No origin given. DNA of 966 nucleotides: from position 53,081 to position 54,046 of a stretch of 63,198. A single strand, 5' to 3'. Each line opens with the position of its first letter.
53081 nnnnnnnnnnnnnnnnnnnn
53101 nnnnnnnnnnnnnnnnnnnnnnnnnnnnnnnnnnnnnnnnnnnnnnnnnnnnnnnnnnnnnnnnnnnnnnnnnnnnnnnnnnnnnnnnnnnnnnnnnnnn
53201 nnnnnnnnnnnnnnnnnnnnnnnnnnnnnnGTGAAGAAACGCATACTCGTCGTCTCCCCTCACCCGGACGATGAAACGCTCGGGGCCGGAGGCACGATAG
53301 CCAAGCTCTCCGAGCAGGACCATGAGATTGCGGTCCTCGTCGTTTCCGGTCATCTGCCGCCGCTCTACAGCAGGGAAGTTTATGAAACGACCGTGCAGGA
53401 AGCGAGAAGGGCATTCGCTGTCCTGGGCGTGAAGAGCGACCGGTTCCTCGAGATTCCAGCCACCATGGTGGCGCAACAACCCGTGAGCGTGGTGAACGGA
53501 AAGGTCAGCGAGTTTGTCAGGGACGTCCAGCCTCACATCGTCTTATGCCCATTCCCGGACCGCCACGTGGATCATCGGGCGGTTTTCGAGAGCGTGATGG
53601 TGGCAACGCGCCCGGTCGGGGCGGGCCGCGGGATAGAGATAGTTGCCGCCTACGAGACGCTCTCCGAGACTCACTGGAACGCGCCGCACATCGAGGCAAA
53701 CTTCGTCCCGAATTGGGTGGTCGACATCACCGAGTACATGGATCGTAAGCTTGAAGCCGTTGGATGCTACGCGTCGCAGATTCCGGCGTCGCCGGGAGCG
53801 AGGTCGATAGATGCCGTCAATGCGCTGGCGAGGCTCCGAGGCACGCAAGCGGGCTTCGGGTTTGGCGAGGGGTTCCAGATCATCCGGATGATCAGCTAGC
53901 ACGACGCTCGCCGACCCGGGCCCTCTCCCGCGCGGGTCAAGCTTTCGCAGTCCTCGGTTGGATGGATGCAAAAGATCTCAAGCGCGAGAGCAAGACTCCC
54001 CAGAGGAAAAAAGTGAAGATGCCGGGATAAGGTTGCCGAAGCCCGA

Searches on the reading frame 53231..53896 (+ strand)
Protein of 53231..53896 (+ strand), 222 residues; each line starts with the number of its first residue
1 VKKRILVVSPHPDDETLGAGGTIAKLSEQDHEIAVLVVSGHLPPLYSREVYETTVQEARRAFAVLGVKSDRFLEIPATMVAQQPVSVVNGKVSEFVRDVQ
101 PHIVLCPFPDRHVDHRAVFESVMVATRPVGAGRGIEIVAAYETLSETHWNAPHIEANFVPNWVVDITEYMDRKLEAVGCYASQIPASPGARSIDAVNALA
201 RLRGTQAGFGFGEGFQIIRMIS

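Call 78: search_protein_families(library=pfam, proteins=[window:53231-53896:+], max_evalue=0.0001)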
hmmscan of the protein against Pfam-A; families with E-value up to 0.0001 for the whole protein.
window:53231-53896:+ (222 aa): 1 family
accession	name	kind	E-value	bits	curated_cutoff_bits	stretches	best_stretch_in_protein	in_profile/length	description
PF02585.22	PIG-L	-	8.7e-22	78.4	28.2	1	6-125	1-128/129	GlcNAc-PI de-N-acetylase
